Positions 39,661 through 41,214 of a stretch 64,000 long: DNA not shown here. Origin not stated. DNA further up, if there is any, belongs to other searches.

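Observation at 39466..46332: Accessory island of Inc-like genes wedged into a conserved housekeeping backbone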

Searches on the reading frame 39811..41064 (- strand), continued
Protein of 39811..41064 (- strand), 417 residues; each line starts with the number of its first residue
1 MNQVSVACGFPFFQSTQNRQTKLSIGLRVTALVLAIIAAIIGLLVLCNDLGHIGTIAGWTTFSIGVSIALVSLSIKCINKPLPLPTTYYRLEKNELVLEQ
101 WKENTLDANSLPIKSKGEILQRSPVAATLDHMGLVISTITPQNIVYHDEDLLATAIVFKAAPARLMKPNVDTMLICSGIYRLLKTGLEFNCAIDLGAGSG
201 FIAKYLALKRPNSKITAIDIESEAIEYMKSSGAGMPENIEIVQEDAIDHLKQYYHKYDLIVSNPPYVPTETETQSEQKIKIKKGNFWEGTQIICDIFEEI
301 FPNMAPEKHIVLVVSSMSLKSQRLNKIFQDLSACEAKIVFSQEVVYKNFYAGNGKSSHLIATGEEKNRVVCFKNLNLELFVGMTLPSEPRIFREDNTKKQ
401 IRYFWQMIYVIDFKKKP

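Call 10: find_homologous_proteins(query=P0001, max_evalue=0.001)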
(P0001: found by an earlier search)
Query P0001 (417 aa): 293 proteins with E <= 0.001 among 8000 candidates; the best 120 are listed.
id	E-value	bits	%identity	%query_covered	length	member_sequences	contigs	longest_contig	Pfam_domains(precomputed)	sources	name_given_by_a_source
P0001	5.7e-277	936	100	100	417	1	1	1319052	PF13847.13,PF05175.21,PF13649.13,PF07669.18,PF08241.19,PF08242.19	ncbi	ncbi:MAG: methyltransferase [Chlamydiales bacterium]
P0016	4.2e-90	321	45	80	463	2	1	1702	PF13847.13,PF05175.21,PF13649.13,PF07669.18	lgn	-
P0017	4.3e-85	304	41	95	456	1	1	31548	PF13847.13,PF05175.21,PF13649.13,PF08242.19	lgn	-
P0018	2.3e-82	295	45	80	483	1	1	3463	PF13847.13,PF05175.21,PF13649.13,PF07669.18,PF08242.19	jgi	jgi:methylase of polypeptide subunit release factors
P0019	9.6e-80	287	44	81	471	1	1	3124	PF13847.13,PF05175.21,PF13649.13,PF07669.18,PF08242.19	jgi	jgi:methylase of polypeptide subunit release factors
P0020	2.1e-69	252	50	58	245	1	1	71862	PF13847.13,PF05175.21,PF13649.13,PF07669.18,PF08242.19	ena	-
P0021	1.1e-67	247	52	55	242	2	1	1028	PF13847.13,PF05175.21,PF13649.13,PF07669.18,PF08241.19,PF08242.19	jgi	jgi:methylase of polypeptide subunit release factors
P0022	5.6e-63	231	40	83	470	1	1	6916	PF05175.21,PF13649.13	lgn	-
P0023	4.9e-32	129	30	72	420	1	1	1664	PF05175.21,PF13649.13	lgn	-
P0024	1.0e-20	92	30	65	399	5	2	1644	PF13847.13,PF05175.21,PF13649.13,PF08241.19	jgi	-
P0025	4.6e-9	54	55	18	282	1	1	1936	PF13847.13,PF06325.20,PF05175.21,PF13649.13,PF07669.18,PF02527.22,PF17827.7,PF08241.19,PF08242.19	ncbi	-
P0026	8.8e-9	53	44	19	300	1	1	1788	PF02384.23,PF07669.18,PF02475.24,PF12847.14,PF08241.19,PF13847.13,PF06325.20,PF05175.21,PF03602.22,PF13649.13,PF01170.25,PF09445.17,PF13679.13,PF17827.7,PF01209.25,PF08242.19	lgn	-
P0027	1.4e-8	52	39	25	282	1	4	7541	PF02384.23,PF07669.18,PF02475.24,PF12847.14,PF08241.19,PF13847.13,PF06325.20,PF05175.21,PF03602.22,PF13649.13,PF01170.25,PF00891.25,PF09445.17,PF17827.7,PF01209.25,PF08242.19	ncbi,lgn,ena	-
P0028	2.6e-8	51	44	21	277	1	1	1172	PF13489.13,PF02527.22,PF02475.24,PF12847.14,PF08241.19,PF13847.13,PF06325.20,PF05175.21,PF03602.22,PF13649.13,PF01170.25,PF00891.25,PF09445.17,PF17827.7,PF01209.25,PF08242.19,PF10294.16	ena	-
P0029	2.9e-8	51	42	19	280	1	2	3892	PF13847.13,PF06325.20,PF05175.21,PF13649.13,PF17827.7,PF08241.19,PF08242.19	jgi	jgi:release factor glutamine methyltransferase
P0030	3.4e-8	51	43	22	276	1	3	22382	PF13847.13,PF13489.13,PF06325.20,PF05175.21,PF13649.13,PF00107.33,PF07669.18,PF17827.7,PF08241.19,PF08242.19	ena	-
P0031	4.3e-8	51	37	23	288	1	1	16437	PF13847.13,PF06325.20,PF05175.21,PF03602.22,PF13649.13,PF17827.7,PF08241.19,PF08242.19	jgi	jgi:release factor glutamine methyltransferase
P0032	4.4e-8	51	43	22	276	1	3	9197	PF13847.13,PF13489.13,PF06325.20,PF05175.21,PF13649.13,PF00107.33,PF07669.18,PF17827.7,PF08241.19,PF08242.19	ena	-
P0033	4.8e-8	50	43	22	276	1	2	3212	PF13847.13,PF13489.13,PF06325.20,PF05175.21,PF13649.13,PF00107.33,PF07669.18,PF17827.7,PF08241.19,PF08242.19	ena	-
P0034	4.9e-8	50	43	22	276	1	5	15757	PF13847.13,PF13489.13,PF06325.20,PF05175.21,PF13649.13,PF00107.33,PF17827.7,PF08241.19,PF08242.19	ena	-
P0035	5.2e-8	50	37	27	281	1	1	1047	PF13489.13,PF02353.27,PF02384.23,PF12847.14,PF08241.19,PF13847.13,PF06325.20,PF05175.21,PF03602.22,PF13649.13,PF01170.25,PF00891.25,PF17827.7,PF08242.19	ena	-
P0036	6.1e-8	50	43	22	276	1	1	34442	PF13847.13,PF13489.13,PF06325.20,PF05175.21,PF13649.13,PF00107.33,PF17827.7,PF08241.19,PF08242.19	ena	-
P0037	6.5e-8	50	47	18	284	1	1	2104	PF13847.13,PF13489.13,PF05175.21,PF03602.22,PF13649.13,PF02390.24,PF02475.24,PF09445.17,PF17827.7,PF08241.19,PF08242.19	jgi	jgi:release factor glutamine methyltransferase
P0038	6.7e-8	50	43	22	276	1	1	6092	PF13847.13,PF13489.13,PF06325.20,PF05175.21,PF13649.13,PF00107.33,PF17827.7,PF08241.19,PF08242.19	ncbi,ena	-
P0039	6.7e-8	50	43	22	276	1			PF13847.13,PF13489.13,PF06325.20,PF05175.21,PF13649.13,PF00107.33,PF17827.7,PF08241.19,PF08242.19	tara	tara:strand:- start:256 stop:1086 length:831 start_codon:yes stop_codon:yes gene_type:complete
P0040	8.4e-8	50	43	22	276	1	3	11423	PF13847.13,PF13489.13,PF06325.20,PF05175.21,PF13649.13,PF00107.33,PF17827.7,PF08241.19,PF08242.19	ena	-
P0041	1.0e-7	49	36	26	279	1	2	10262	PF13847.13,PF13489.13,PF06325.20,PF05175.21,PF03602.22,PF13649.13,PF01170.25,PF17827.7,PF08241.19,PF08242.19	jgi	jgi:release factor glutamine methyltransferase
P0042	1.1e-7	49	42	22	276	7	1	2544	PF13847.13,PF13489.13,PF06325.20,PF05175.21,PF13649.13,PF01170.25,PF02475.24,PF17827.7,PF08241.19,PF08242.19,PF05401.17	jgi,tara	tara:strand:- start:1444 stop:2274 length:831 start_codon:yes stop_codon:yes gene_type:complete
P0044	1.2e-7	49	36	27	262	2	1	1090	PF13847.13,PF06325.20,PF05175.21,PF02384.23,PF13649.13,PF17827.7,PF08241.19,PF08242.19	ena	-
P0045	1.3e-7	49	45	21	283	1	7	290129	PF00398.27,PF13489.13,PF02384.23,PF07669.18,PF02475.24,PF12847.14,PF08241.19,PF13847.13,PF06325.20,PF05175.21,PF03602.22,PF13649.13,PF05971.19,PF02390.24,PF01170.25,PF00891.25,PF09445.17,PF17827.7,PF01209.25,PF08242.19,PF10294.16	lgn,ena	-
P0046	1.5e-7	49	29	43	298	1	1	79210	PF13489.13,PF07669.18,PF12847.14,PF08241.19,PF13847.13,PF06325.20,PF05175.21,PF13649.13,PF01170.25,PF04816.19,PF00891.25,PF01135.26,PF17827.7,PF08242.19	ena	-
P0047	1.8e-7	49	37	25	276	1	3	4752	PF13847.13,PF06325.20,PF05175.21,PF13649.13,PF07669.18,PF01170.25,PF17827.7,PF08242.19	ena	-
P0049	2.3e-7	48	42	22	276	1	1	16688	PF13847.13,PF13489.13,PF06325.20,PF05175.21,PF13649.13,PF00107.33,PF07669.18,PF17827.7,PF08241.19,PF08242.19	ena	-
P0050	2.5e-7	48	36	29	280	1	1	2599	PF13847.13,PF13489.13,PF06325.20,PF05175.21,PF03602.22,PF13649.13,PF01170.25,PF00891.25,PF17827.7,PF08241.19,PF08242.19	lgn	-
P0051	2.7e-7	48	42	26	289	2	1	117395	PF13847.13,PF06325.20,PF05175.21,PF13649.13,PF17827.7,PF08241.19,PF08242.19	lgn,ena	-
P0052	3.0e-7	48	35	30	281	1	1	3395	PF13847.13,PF06325.20,PF05175.21,PF13649.13,PF17827.7,PF08241.19,PF08242.19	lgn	-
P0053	3.2e-7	48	42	22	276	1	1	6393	PF13847.13,PF13489.13,PF06325.20,PF05175.21,PF13649.13,PF01170.25,PF02475.24,PF17827.7,PF08241.19,PF08242.19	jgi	-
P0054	3.8e-7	47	42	22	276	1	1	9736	PF13847.13,PF13489.13,PF06325.20,PF05175.21,PF13649.13,PF00107.33,PF17827.7,PF08241.19,PF08242.19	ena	-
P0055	4.8e-7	47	37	27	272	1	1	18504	PF13847.13,PF00398.27,PF06325.20,PF05175.21,PF13649.13,PF02475.24,PF17827.7,PF08241.19,PF08242.19,PF10294.16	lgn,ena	-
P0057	6.2e-7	47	40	21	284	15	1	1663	PF02384.23,PF07669.18,PF02475.24,PF08241.19,PF13847.13,PF06325.20,PF05175.21,PF03602.22,PF13649.13,PF05971.19,PF01170.25,PF13679.13,PF17827.7,PF08242.19,PF10294.16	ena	-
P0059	7.6e-7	46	42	22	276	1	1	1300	PF13489.13,PF02475.24,PF08241.19,PF05401.17,PF13847.13,PF06325.20,PF05175.21,PF03602.22,PF13649.13,PF01170.25,PF17827.7,PF08242.19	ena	-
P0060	9.5e-7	46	36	27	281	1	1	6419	PF13489.13,PF02384.23,PF12847.14,PF08241.19,PF13847.13,PF06325.20,PF05175.21,PF03602.22,PF13649.13,PF01170.25,PF00891.25,PF17827.7,PF08242.19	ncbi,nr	ncbi:peptide chain release factor N(5)-glutamine methyltransferase [Candidatus Pelagibacter sp.]|nr:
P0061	1.0e-6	46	28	32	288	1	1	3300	PF13847.13,PF13489.13,PF06325.20,PF05175.21,PF03602.22,PF13649.13,PF17827.7,PF08241.19,PF08242.19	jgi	jgi:release factor glutamine methyltransferase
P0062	1.2e-6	46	39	21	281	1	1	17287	PF00398.27,PF02384.23,PF07669.18,PF08241.19,PF13847.13,PF06325.20,PF05175.21,PF13649.13,PF05971.19,PF01170.25,PF17827.7,PF01209.25,PF08242.19,PF10294.16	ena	-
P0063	1.2e-6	46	39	24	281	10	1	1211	PF13489.13,PF02384.23,PF12847.14,PF08241.19,PF13847.13,PF06325.20,PF05175.21,PF03602.22,PF13649.13,PF01170.25,PF00891.25,PF17827.7,PF08242.19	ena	-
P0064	1.3e-6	46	44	19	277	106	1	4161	PF13847.13,PF13489.13,PF06325.20,PF05175.21,PF13649.13,PF02527.22,PF02475.24,PF17827.7,PF08241.19,PF08242.19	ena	-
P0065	1.3e-6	46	44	19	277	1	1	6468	PF13847.13,PF13489.13,PF06325.20,PF05175.21,PF13649.13,PF02527.22,PF02475.24,PF17827.7,PF08241.19,PF08242.19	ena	-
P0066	1.3e-6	46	35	27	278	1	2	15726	PF13847.13,PF13489.13,PF06325.20,PF05175.21,PF03602.22,PF13649.13,PF07669.18,PF00891.25,PF17827.7,PF08241.19,PF08242.19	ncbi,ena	-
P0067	1.5e-6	45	41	21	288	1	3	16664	PF13847.13,PF06325.20,PF05175.21,PF13649.13,PF01170.25,PF17827.7,PF08241.19,PF08242.19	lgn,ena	-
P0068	1.6e-6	45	32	27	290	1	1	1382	PF13847.13,PF05175.21,PF03602.22,PF13649.13,PF17827.7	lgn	-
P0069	1.9e-6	45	28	34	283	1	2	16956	PF06325.20,PF05175.21,PF13649.13,PF17827.7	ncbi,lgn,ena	-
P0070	2.1e-6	45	42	18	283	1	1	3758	PF13847.13,PF06325.20,PF05175.21,PF13649.13,PF01170.25,PF00891.25,PF12847.14,PF17827.7,PF08241.19,PF08242.19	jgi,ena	-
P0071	2.1e-6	45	34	29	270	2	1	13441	PF07669.18,PF02475.24,PF08241.19,PF13847.13,PF06325.20,PF05175.21,PF13649.13,PF01170.25,PF01135.26,PF09445.17,PF17827.7,PF08242.19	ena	-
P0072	2.1e-6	45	43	19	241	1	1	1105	PF13847.13,PF13489.13,PF06325.20,PF05175.21,PF13649.13,PF01170.25,PF02475.24,PF17827.7,PF08241.19,PF08242.19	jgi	-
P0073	2.7e-6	45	45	18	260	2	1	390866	PF13489.13,PF07669.18,PF02475.24,PF08241.19,PF13847.13,PF06325.20,PF05175.21,PF02005.23,PF03602.22,PF13649.13,PF05971.19,PF01170.25,PF09445.17,PF17827.7,PF08242.19,PF05958.18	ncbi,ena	-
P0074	2.7e-6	45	45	18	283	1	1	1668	PF13489.13,PF02475.24,PF08241.19,PF13847.13,PF06325.20,PF05175.21,PF02005.23,PF03602.22,PF13649.13,PF05971.19,PF01170.25,PF09445.17,PF17827.7,PF08242.19,PF10294.16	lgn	-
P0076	2.8e-6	45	43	19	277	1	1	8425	PF13847.13,PF13489.13,PF06325.20,PF05175.21,PF13649.13,PF01170.25,PF02475.24,PF17827.7,PF08241.19,PF08242.19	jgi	-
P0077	2.8e-6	45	33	28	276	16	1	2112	PF13489.13,PF02353.27,PF02475.24,PF12847.14,PF08241.19,PF13847.13,PF06325.20,PF05175.21,PF02005.23,PF03602.22,PF13649.13,PF05971.19,PF01170.25,PF09445.17,PF17827.7,PF08242.19,PF10294.16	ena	-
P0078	2.9e-6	45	35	25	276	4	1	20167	PF13847.13,PF06325.20,PF05175.21,PF03602.22,PF13649.13,PF17827.7,PF08242.19,PF10294.16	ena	-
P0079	2.9e-6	45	35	27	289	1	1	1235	PF13489.13,PF07669.18,PF08241.19,PF13847.13,PF06325.20,PF05175.21,PF03602.22,PF13649.13,PF05971.19,PF01170.25,PF17827.7,PF08242.19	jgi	jgi:release factor glutamine methyltransferase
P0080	3.0e-6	45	30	35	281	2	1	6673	PF13489.13,PF07669.18,PF02475.24,PF08241.19,PF13847.13,PF06325.20,PF05175.21,PF03602.22,PF13649.13,PF01170.25,PF09445.17,PF17827.7,PF08242.19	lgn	-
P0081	3.4e-6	44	43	19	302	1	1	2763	PF13847.13,PF13489.13,PF06325.20,PF05175.21,PF13649.13,PF07669.18,PF01170.25,PF17827.7,PF08242.19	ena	-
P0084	4.0e-6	44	35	27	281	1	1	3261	PF13847.13,PF13489.13,PF06325.20,PF05175.21,PF13649.13,PF01170.25,PF00891.25,PF12847.14,PF17827.7,PF08241.19,PF08242.19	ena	-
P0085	4.4e-6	44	35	27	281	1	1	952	PF13847.13,PF13489.13,PF06325.20,PF05175.21,PF13649.13,PF01170.25,PF00891.25,PF12847.14,PF17827.7,PF08241.19,PF08242.19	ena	-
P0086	4.5e-6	44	36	26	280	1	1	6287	PF00398.27,PF13489.13,PF08241.19,PF13847.13,PF06325.20,PF05175.21,PF03602.22,PF13649.13,PF01170.25,PF09445.17,PF13679.13,PF17827.7,PF01209.25,PF08242.19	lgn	-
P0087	4.5e-6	44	33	28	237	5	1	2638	PF13847.13,PF06325.20,PF05175.21,PF02384.23,PF13649.13,PF01170.25,PF17827.7,PF08242.19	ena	-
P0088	5.0e-6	44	32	28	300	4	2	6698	PF13847.13,PF13489.13,PF06325.20,PF05175.21,PF13649.13,PF01170.25,PF17827.7,PF08242.19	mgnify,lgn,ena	mgnify:CR=1 FL=1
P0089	5.1e-6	44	37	24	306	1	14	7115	PF13847.13,PF06325.20,PF05175.21,PF02384.23,PF03602.22,PF13649.13,PF07669.18,PF01170.25,PF17827.7,PF08242.19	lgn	-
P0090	5.3e-6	44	43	18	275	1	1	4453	PF13847.13,PF06325.20,PF05175.21,PF13649.13,PF01170.25,PF17827.7,PF08241.19,PF08242.19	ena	-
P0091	5.3e-6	44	33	28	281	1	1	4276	PF13847.13,PF06325.20,PF05175.21,PF02384.23,PF13649.13,PF01170.25,PF17827.7,PF08242.19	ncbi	-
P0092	5.4e-6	44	33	28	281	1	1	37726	PF13847.13,PF13489.13,PF06325.20,PF05175.21,PF02384.23,PF13649.13,PF01170.25,PF17827.7,PF08242.19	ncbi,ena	-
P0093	5.6e-6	44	36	21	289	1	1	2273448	PF13847.13,PF13489.13,PF06325.20,PF05175.21,PF13649.13,PF07669.18,PF01170.25,PF17827.7,PF08241.19,PF08242.19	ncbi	ncbi:MAG: peptide chain release factor N(5)-glutamine methyltransferase [Tenuifilaceae bacterium]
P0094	6.1e-6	44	44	18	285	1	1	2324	PF13489.13,PF07669.18,PF02475.24,PF08241.19,PF13847.13,PF06325.20,PF05175.21,PF13649.13,PF01170.25,PF09445.17,PF17827.7,PF08242.19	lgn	-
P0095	6.2e-6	44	43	18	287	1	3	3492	PF13489.13,PF07669.18,PF02475.24,PF08241.19,PF13847.13,PF06325.20,PF05175.21,PF02005.23,PF13649.13,PF05971.19,PF01170.25,PF17827.7,PF08242.19,PF10294.16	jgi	jgi:release factor glutamine methyltransferase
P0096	6.3e-6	43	36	25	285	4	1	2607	PF13847.13,PF06325.20,PF05175.21,PF03602.22,PF13649.13,PF02527.22,PF13679.13,PF17827.7,PF08242.19,PF10294.16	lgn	-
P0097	6.4e-6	43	35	32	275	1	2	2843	PF13489.13,PF02353.27,PF12847.14,PF08241.19,PF13847.13,PF06325.20,PF05175.21,PF03602.22,PF13649.13,PF05971.19,PF01170.25,PF17827.7,PF08242.19,PF10294.16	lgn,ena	-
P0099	7.2e-6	43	30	34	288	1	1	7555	PF06325.20,PF05175.21,PF07669.18,PF01170.25,PF17827.7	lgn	-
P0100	7.6e-6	43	30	34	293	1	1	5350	PF06325.20,PF05175.21,PF07669.18,PF01170.25,PF17827.7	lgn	-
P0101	7.8e-6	43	32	29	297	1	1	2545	PF13489.13,PF02475.24,PF12847.14,PF08241.19,PF13847.13,PF06325.20,PF05175.21,PF13649.13,PF01170.25,PF04816.19,PF00891.25,PF09445.17,PF17827.7,PF01209.25,PF08242.19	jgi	jgi:release factor glutamine methyltransferase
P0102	9.0e-6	43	28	32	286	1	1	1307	PF13847.13,PF13489.13,PF06325.20,PF05175.21,PF13649.13,PF17827.7,PF08242.19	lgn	-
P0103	9.4e-6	43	45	18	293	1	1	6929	PF13489.13,PF02475.24,PF12847.14,PF08241.19,PF13847.13,PF06325.20,PF05175.21,PF03602.22,PF13649.13,PF01170.25,PF04816.19,PF00891.25,PF09445.17,PF13679.13,PF17827.7,PF01209.25,PF08242.19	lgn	-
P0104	1.1e-5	43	26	34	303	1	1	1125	PF13847.13,PF06325.20,PF05175.21,PF03602.22,PF13649.13,PF05971.19,PF01170.25,PF02475.24,PF17827.7,PF08241.19,PF08242.19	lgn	-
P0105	1.1e-5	43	26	41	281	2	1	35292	PF13847.13,PF05175.21,PF13649.13,PF01170.25,PF17827.7,PF08242.19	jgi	jgi:release factor glutamine methyltransferase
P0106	1.2e-5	43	39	19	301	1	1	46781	PF02384.23,PF07669.18,PF02475.24,PF12847.14,PF08241.19,PF13847.13,PF06325.20,PF05175.21,PF03602.22,PF13649.13,PF01170.25,PF09445.17,PF17827.7,PF08242.19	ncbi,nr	ncbi:MAG: peptide chain release factor N(5)-glutamine methyltransferase [Bacteroidota bacterium]|nr:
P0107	1.3e-5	42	35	28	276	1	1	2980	PF02353.27,PF02475.24,PF12847.14,PF08241.19,PF13847.13,PF06325.20,PF05175.21,PF03602.22,PF13649.13,PF05971.19,PF01170.25,PF09445.17,PF17827.7,PF08242.19,PF10294.16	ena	-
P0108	1.3e-5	42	34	26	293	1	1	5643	PF06325.20,PF05175.21,PF13649.13,PF07669.18,PF01170.25,PF17827.7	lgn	-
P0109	1.3e-5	42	29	34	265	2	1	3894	PF06325.20,PF05175.21,PF07669.18,PF01170.25,PF17827.7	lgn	-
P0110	1.6e-5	42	40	19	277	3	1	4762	PF13489.13,PF08241.19,PF13847.13,PF06325.20,PF05175.21,PF03602.22,PF13649.13,PF02390.24,PF00891.25,PF01135.26,PF17827.7,PF08242.19,PF10294.16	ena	-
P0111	1.7e-5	42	29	39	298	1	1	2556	PF13489.13,PF07669.18,PF02475.24,PF12847.14,PF08241.19,PF13847.13,PF06325.20,PF05175.21,PF03602.22,PF13649.13,PF01170.25,PF04816.19,PF01135.26,PF09445.17,PF13679.13,PF17827.7,PF08242.19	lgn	-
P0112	1.7e-5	42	29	34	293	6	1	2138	PF06325.20,PF05175.21,PF07669.18,PF01170.25,PF17827.7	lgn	-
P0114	1.8e-5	42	28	34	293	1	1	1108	PF13847.13,PF06325.20,PF05175.21,PF03602.22,PF13649.13,PF01170.25,PF17827.7,PF08241.19,PF08242.19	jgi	jgi:release factor glutamine methyltransferase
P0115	1.8e-5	42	40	18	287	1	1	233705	PF00398.27,PF13489.13,PF07669.18,PF02527.22,PF08241.19,PF13847.13,PF06325.20,PF05175.21,PF13649.13,PF05971.19,PF01170.25,PF01728.26,PF17827.7,PF08242.19,PF10294.16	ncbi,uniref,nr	ncbi:peptide chain release factor N(5)-glutamine methyltransferase [Hanstruepera neustonica]|uniref:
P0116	1.9e-5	42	34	27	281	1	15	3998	PF13847.13,PF13489.13,PF06325.20,PF05175.21,PF13649.13,PF01170.25,PF00891.25,PF12847.14,PF17827.7,PF08242.19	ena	-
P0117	1.9e-5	42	41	19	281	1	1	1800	PF13847.13,PF13489.13,PF06325.20,PF05175.21,PF13649.13,PF01170.25,PF12847.14,PF09445.17,PF17827.7,PF08241.19,PF08242.19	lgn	-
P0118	2.0e-5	42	29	34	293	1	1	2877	PF06325.20,PF05175.21,PF07669.18,PF01170.25,PF17827.7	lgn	-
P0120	2.1e-5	42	38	21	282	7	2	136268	PF13489.13,PF08241.19,PF13847.13,PF06325.20,PF05175.21,PF03602.22,PF13649.13,PF01170.25,PF09445.17,PF17827.7,PF01209.25,PF08242.19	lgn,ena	-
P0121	2.1e-5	42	30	31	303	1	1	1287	PF13847.13,PF06325.20,PF05175.21,PF13649.13,PF17827.7,PF08241.19,PF08242.19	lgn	-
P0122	2.2e-5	42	43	18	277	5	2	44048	PF13847.13,PF13489.13,PF06325.20,PF05175.21,PF03602.22,PF13649.13,PF01170.25,PF17827.7,PF01209.25,PF08241.19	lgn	-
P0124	2.3e-5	42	34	21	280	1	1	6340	PF13847.13,PF06325.20,PF05175.21,PF13649.13,PF17827.7,PF08241.19,PF08242.19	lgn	-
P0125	2.3e-5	42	35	25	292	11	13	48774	PF13847.13,PF13489.13,PF06325.20,PF05175.21,PF03602.22,PF13649.13,PF07669.18,PF01170.25,PF17827.7,PF08242.19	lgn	-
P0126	2.4e-5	42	32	27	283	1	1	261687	PF13489.13,PF02475.24,PF08241.19,PF13847.13,PF06325.20,PF05175.21,PF03602.22,PF13649.13,PF01170.25,PF09445.17,PF17827.7,PF08242.19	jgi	jgi:release factor glutamine methyltransferase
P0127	2.7e-5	41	38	24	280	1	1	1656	PF13847.13,PF06325.20,PF05175.21,PF03602.22,PF13649.13,PF01170.25,PF17827.7,PF08241.19,PF08242.19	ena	-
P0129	2.7e-5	41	41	18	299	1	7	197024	PF13489.13,PF07669.18,PF02475.24,PF08241.19,PF13847.13,PF06325.20,PF05175.21,PF13649.13,PF01170.25,PF17827.7,PF08242.19,PF10294.16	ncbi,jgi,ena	-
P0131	2.8e-5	41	33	24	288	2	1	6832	PF13847.13,PF06325.20,PF05175.21,PF03602.22,PF13649.13,PF17827.7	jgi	jgi:release factor glutamine methyltransferase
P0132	2.8e-5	41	37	24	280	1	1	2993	PF13489.13,PF02384.23,PF07669.18,PF02475.24,PF08241.19,PF13847.13,PF06325.20,PF05175.21,PF03602.22,PF13649.13,PF01170.25,PF00891.25,PF09445.17,PF17827.7,PF01209.25,PF08242.19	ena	-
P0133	2.8e-5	41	34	28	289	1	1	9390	PF13489.13,PF02475.24,PF12847.14,PF08241.19,PF13847.13,PF06325.20,PF05175.21,PF03602.22,PF13649.13,PF01170.25,PF04816.19,PF00891.25,PF01135.26,PF09445.17,PF13679.13,PF17827.7,PF08242.19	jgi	jgi:release factor glutamine methyltransferase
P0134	2.9e-5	41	35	27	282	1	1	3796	PF13847.13,PF06325.20,PF05175.21,PF02384.23,PF03602.22,PF13649.13,PF02527.22,PF02475.24,PF17827.7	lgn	-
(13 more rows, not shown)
